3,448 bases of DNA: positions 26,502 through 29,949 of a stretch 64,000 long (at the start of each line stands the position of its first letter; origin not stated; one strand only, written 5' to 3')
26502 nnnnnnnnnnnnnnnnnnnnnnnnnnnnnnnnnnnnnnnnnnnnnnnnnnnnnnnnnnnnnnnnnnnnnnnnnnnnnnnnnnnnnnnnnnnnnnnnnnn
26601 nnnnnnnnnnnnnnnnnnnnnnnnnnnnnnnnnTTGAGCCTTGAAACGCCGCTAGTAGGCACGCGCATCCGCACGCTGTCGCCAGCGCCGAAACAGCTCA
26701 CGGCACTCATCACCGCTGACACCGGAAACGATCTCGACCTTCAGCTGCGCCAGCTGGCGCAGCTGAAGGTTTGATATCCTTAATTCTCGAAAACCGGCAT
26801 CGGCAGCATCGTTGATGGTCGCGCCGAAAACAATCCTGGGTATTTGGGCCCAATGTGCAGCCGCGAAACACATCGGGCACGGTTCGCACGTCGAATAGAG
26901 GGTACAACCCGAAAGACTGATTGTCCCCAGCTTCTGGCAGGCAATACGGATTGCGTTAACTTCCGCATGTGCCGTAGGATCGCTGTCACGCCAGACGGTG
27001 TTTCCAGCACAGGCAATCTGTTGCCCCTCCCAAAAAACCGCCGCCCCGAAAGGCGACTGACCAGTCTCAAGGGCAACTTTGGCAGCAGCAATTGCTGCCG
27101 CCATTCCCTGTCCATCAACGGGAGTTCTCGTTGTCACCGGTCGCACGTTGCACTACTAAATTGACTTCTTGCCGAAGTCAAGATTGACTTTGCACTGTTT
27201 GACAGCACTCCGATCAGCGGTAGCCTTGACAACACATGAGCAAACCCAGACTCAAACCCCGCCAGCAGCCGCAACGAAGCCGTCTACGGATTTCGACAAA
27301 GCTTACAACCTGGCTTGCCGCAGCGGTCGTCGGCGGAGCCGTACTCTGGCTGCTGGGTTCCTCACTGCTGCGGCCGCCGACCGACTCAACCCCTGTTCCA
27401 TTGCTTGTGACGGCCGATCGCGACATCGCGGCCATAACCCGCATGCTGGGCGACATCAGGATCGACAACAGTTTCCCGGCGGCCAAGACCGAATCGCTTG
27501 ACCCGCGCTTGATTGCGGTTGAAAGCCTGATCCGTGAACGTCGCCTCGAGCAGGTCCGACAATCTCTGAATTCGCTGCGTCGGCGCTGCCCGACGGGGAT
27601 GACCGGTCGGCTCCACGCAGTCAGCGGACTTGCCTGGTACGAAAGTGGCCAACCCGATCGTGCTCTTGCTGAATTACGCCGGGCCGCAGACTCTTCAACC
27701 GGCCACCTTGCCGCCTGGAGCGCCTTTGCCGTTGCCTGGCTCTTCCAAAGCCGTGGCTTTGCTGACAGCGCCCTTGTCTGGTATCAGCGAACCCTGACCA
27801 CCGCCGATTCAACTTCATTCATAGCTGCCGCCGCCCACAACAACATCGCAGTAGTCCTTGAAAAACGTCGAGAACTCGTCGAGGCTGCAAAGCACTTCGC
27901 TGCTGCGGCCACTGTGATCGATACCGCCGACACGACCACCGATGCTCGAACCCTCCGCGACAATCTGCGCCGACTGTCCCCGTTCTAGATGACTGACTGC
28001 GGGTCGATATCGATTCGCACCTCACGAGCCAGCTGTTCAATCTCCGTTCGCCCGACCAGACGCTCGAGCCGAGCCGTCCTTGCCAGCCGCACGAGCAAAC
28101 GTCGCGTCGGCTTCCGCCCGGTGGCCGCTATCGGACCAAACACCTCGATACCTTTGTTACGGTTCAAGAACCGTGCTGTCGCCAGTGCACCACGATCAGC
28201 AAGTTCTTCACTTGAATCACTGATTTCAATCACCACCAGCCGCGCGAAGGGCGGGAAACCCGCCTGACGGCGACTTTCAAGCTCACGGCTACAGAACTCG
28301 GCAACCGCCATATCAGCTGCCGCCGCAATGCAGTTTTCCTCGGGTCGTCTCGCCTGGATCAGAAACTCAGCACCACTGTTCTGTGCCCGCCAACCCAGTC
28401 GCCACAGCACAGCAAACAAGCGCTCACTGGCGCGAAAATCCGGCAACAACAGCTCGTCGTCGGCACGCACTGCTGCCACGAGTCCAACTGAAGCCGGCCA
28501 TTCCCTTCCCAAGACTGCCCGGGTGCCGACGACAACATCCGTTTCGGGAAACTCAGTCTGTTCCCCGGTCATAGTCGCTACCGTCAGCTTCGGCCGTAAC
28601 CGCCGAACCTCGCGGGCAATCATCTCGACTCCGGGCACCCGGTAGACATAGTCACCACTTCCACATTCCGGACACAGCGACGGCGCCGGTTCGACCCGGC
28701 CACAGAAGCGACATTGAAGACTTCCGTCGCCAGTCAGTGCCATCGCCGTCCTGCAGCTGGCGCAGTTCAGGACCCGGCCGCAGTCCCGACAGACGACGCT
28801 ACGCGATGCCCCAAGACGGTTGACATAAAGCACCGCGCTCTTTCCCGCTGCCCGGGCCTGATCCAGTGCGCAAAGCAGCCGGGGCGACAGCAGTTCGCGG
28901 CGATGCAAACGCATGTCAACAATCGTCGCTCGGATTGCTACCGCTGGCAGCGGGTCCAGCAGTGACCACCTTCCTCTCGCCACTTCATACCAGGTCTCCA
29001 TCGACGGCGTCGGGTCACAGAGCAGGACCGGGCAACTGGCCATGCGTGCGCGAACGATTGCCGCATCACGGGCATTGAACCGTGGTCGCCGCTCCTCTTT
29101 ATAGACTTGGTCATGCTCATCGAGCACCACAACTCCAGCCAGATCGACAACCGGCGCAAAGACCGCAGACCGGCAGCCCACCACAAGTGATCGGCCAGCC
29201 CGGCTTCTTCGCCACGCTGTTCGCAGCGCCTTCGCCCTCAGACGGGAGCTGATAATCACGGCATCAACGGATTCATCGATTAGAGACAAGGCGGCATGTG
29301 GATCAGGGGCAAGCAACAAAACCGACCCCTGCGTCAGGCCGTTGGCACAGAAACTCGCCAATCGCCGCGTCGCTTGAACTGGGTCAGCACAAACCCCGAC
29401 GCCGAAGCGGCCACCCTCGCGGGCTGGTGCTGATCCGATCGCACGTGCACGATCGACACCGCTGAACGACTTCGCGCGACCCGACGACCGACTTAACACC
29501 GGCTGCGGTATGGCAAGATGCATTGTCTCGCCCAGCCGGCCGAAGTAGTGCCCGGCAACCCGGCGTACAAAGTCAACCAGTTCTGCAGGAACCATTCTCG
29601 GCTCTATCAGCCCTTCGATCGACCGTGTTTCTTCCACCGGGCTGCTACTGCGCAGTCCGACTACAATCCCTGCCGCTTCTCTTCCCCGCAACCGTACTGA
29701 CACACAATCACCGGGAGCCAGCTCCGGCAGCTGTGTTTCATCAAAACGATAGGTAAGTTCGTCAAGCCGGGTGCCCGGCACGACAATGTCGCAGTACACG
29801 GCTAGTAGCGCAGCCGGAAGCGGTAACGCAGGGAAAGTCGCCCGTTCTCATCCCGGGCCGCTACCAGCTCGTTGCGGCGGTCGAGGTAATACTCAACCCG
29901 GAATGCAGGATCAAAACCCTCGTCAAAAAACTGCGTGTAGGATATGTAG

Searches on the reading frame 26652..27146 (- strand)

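Call 41: search_protein_families(library=pfam, proteins=[window:26652-27146:-], max_evalue=0.0001)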
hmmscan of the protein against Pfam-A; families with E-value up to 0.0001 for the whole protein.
window:26652-27146:- (164 aa): 2 families
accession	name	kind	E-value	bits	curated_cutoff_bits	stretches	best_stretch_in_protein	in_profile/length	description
PF00383.29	dCMP_cyt_deam_1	-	5.7e-24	84.4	25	1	13-108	6-101/102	Cytidine and deoxycytidylate deaminase zinc-binding region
PF14437.12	MafB19-deam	-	5.9e-20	72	27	1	15-133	7-122/142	MafB19-like deaminase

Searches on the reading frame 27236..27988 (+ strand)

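Call 41: search_protein_families(library=pfam, proteins=[window:27236-27988:+], max_evalue=0.0001)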
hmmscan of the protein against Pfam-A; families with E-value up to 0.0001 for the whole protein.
window:27236-27988:+ (250 aa): 1 family
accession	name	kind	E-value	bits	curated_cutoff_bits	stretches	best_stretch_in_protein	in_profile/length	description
PF07719.23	TPR_2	-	1.4e-05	25.3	27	0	198-225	1-28/34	Tetratricopeptide repeat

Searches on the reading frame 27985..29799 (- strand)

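Call 41: search_protein_families(library=pfam, proteins=[window:27985-29799:-], max_evalue=0.0001)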
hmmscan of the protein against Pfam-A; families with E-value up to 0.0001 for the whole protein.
window:27985-29799:- (604 aa): 2 families
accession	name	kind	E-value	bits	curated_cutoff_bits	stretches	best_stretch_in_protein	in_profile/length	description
PF17764.6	PriA_3primeBD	-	2.3e-12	47.1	22.7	1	5-98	2-96/96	3'DNA-binding domain (3'BD)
PF18074.6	PriA_C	-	7.9e-05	23.8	26.9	0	517-600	1-95/95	Primosomal protein N C-terminal domain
